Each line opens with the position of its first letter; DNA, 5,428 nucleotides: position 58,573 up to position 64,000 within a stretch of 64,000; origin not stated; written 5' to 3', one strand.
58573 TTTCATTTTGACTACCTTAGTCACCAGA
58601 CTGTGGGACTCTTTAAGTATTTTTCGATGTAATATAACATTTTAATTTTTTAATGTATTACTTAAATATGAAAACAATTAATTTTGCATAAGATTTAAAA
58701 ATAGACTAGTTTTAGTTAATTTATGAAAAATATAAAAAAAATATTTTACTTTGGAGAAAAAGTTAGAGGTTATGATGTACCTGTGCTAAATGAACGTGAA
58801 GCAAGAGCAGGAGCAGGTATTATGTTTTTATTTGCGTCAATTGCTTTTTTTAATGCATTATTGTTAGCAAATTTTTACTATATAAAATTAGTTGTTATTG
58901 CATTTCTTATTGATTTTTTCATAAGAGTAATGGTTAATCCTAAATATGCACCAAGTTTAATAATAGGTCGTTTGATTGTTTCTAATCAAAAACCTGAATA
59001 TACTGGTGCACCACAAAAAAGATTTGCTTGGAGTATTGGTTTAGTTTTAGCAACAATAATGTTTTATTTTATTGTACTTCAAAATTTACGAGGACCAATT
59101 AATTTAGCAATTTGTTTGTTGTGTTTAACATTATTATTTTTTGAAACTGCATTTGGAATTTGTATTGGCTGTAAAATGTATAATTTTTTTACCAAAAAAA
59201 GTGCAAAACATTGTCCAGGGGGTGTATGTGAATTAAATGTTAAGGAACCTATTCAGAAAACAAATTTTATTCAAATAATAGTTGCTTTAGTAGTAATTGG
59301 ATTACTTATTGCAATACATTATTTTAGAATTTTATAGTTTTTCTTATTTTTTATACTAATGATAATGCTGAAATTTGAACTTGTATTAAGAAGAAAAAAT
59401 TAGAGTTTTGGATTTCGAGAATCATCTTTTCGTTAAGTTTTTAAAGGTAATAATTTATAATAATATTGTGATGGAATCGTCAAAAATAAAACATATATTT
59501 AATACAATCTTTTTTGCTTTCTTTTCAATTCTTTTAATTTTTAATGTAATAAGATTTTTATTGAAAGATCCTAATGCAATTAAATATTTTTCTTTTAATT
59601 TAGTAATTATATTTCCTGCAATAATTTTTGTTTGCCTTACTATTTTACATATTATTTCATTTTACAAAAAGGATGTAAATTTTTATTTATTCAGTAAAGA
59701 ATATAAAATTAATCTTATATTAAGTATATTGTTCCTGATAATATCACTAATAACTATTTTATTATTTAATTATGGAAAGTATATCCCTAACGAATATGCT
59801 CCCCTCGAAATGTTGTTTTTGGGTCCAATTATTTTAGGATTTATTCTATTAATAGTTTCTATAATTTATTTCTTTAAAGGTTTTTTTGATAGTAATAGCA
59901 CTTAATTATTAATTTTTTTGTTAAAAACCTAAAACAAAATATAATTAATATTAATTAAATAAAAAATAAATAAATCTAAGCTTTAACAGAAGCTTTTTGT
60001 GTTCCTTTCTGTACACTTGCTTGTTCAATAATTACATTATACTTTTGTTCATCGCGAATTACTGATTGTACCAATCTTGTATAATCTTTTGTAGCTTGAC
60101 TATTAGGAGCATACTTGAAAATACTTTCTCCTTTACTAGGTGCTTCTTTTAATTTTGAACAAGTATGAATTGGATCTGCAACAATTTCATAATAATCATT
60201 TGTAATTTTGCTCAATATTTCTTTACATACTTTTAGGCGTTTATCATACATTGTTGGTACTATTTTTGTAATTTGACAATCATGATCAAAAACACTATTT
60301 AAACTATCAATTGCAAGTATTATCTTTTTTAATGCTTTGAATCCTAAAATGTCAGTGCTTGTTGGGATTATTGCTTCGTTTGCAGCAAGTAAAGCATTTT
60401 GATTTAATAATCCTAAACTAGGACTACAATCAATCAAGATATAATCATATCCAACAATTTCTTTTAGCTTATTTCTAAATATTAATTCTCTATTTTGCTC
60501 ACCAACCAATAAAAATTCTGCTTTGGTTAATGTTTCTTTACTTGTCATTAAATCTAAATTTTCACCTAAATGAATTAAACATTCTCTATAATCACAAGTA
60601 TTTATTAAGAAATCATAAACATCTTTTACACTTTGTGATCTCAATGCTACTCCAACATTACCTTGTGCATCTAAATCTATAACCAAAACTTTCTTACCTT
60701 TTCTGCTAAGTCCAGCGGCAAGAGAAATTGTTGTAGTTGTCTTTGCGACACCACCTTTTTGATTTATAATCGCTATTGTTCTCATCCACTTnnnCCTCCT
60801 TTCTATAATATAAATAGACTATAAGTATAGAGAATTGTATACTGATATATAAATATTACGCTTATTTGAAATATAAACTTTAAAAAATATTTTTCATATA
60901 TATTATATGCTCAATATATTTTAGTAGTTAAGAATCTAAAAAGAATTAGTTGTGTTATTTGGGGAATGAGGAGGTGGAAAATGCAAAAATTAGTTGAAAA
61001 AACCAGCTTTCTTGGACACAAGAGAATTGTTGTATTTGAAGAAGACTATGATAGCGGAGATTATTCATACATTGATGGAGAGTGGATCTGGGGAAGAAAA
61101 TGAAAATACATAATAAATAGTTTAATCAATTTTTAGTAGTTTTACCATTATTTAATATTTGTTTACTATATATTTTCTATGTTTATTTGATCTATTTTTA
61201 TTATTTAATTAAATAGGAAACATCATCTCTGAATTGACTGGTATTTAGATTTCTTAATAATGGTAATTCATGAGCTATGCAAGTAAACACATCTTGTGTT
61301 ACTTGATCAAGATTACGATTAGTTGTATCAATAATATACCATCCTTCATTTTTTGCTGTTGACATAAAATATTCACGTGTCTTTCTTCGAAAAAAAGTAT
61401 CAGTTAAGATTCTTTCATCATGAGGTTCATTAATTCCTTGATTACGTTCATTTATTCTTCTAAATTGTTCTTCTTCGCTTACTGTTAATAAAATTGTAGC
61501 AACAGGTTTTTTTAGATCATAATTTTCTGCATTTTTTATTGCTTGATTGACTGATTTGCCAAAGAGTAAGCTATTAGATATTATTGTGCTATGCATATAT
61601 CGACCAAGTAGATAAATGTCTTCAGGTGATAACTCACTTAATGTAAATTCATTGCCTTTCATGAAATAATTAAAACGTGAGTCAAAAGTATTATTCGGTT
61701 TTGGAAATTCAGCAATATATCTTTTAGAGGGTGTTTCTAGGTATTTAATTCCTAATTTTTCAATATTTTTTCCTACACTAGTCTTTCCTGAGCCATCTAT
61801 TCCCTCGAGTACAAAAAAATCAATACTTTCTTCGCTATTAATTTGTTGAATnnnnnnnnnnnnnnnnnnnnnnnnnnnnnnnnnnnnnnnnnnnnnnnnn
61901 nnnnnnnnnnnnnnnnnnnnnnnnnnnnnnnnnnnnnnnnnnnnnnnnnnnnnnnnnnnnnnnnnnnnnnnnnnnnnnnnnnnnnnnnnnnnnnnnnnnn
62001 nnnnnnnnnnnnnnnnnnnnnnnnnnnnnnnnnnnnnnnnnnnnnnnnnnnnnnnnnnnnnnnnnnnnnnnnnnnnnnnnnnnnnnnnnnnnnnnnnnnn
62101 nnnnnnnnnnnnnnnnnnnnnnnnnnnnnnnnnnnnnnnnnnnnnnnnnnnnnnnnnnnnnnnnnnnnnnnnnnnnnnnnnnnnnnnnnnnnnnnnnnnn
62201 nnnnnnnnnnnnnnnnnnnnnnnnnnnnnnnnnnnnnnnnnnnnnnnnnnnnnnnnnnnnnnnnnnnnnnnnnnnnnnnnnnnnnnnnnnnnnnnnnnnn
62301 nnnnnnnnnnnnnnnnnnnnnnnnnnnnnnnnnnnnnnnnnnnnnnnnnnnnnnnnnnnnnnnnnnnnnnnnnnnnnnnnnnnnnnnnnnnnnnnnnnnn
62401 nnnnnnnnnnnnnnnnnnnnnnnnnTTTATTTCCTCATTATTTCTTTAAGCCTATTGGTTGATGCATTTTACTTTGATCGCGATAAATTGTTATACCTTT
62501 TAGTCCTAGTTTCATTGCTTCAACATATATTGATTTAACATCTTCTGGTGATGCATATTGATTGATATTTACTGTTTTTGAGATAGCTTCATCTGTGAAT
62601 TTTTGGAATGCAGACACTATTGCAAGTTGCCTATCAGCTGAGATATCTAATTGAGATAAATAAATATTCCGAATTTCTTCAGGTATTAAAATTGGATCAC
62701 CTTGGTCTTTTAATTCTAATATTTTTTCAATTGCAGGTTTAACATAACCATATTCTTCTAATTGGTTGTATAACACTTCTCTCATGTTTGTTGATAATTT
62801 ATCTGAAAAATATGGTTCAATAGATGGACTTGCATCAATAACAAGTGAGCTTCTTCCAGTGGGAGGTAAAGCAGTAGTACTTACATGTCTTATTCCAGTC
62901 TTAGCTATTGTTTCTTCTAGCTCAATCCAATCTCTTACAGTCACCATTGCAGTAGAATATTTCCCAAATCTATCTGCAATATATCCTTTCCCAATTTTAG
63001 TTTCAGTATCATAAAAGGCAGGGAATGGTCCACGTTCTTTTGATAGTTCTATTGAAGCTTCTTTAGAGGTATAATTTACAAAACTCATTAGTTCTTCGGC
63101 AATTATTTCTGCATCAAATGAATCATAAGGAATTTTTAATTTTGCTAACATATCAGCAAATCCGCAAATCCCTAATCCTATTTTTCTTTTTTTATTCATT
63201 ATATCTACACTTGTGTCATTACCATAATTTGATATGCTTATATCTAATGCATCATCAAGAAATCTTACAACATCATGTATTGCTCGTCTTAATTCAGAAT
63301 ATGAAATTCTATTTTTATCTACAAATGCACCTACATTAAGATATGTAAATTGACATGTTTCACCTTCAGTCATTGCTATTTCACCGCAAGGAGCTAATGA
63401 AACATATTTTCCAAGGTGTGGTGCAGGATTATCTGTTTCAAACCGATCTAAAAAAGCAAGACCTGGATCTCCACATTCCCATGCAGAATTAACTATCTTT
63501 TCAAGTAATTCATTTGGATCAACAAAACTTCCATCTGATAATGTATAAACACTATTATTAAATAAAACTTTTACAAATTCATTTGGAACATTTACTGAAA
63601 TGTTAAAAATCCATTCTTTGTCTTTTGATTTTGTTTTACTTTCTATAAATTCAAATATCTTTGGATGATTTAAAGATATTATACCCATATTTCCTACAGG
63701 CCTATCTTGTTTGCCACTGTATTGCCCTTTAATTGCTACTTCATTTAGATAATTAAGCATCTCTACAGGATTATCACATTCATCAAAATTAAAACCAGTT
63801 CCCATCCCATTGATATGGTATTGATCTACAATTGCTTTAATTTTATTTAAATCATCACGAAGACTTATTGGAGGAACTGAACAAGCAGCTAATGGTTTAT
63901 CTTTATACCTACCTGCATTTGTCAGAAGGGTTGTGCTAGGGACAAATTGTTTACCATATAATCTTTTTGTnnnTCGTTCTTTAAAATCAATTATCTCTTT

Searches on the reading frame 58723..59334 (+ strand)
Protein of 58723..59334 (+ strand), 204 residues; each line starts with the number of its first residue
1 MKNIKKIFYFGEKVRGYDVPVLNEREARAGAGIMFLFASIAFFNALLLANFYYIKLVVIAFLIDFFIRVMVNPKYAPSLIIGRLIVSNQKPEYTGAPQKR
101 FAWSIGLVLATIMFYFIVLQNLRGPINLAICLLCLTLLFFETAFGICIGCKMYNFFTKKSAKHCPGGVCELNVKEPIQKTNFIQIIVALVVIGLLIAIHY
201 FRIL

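Call 57: search_protein_families(library=pfam, proteins=[window:58723-59334:+], max_evalue=0.001)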
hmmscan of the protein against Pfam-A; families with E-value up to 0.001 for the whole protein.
window:58723-59334:+ (204 aa): 1 family
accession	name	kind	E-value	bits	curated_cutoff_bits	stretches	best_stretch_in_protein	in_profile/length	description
PF14340.12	DUF4395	-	1.8e-26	93.4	24.5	1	23-157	2-129/130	Domain of unknown function (DUF4395)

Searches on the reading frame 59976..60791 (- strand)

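Call 56: search_protein_families(library=pfam, proteins=[window:59976-60791:-], max_evalue=0.001)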
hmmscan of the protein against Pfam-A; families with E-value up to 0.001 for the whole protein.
window:59976-60791:- (271 aa): 8 families
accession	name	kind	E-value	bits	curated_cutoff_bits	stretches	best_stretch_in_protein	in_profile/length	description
PF13614.12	AAA_31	-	2.7e-46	158.2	27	1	3-169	1-172/177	AAA domain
PF01656.29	CbiA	-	3.1e-19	69.6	25.4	1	6-224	1-125/125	CobQ/CobB/MinD/ParA nucleotide binding domain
PF10609.15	ParA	-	4.3e-08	33.3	27.1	1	4-47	4-47/246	NUBPL iron-transfer P-loop NTPase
PF09140.17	MipZ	-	2e-07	31.1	20.7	1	5-156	2-141/262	ATPase MipZ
PF06564.18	CBP_BcsQ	-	2.4e-07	30.9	21.3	1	3-157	1-158/234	Cellulose biosynthesis protein BcsQ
PF00142.24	Fer4_NifH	-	5.6e-07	29.7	25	1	9-60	5-57/271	4Fe-4S iron sulfur cluster binding proteins, NifH/frxC family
PF02374.21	ArsA_ATPase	-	7.5e-07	29.1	24.3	1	8-52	5-49/305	Anion-transporting ATPase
PF07015.17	VirC1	-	0.00031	20.6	24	0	3-41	1-39/231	VirC1 protein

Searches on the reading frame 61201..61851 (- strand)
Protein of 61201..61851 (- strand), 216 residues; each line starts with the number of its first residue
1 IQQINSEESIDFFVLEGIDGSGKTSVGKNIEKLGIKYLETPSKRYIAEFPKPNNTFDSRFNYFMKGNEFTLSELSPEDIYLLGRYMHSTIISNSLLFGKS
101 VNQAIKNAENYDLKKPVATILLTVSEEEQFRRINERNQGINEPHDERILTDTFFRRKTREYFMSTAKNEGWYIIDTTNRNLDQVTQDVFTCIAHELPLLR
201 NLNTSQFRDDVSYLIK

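Call 57: search_protein_families(library=pfam, proteins=[window:61201-61851:-], max_evalue=0.001)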
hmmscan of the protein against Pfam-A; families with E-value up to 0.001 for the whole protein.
window:61201-61851:- (216 aa): 3 families
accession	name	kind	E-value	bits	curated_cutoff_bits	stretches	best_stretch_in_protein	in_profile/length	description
PF02223.23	Thymidylate_kin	-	1e-12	48.6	27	1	77-187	80-184/185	Thymidylate kinase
PF13238.12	AAA_18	-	0.00019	22.3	29.4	0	15-139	3-114/128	AAA domain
PF13671.12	AAA_33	-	0.00033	21.4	27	0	13-138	2-120/143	AAA domain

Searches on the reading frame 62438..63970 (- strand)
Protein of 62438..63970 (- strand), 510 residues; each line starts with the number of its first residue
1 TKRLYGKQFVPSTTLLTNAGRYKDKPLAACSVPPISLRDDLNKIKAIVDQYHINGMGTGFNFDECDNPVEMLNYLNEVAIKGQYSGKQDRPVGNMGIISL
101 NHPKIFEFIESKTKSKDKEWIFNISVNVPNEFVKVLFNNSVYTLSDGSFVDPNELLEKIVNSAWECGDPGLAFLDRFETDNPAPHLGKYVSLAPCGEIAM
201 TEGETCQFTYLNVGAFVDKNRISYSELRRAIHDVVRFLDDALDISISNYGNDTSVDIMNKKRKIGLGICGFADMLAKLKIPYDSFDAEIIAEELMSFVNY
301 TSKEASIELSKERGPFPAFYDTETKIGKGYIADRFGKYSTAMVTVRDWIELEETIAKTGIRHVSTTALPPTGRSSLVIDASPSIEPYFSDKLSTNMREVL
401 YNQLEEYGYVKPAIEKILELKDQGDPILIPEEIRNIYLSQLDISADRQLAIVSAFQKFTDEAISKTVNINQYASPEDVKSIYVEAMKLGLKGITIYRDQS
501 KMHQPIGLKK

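Call 12: search_protein_families(library=pfam, proteins=[window:62438-63970:-], max_evalue=0.001)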
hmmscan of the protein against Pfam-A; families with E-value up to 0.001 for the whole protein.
window:62438-63970:- (510 aa): 1 family
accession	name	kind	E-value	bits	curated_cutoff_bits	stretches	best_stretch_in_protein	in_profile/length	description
PF02867.20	Ribonuc_red_lgC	-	8e-78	262.8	23.9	1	66-496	54-523/523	Ribonucleotide reductase, barrel domain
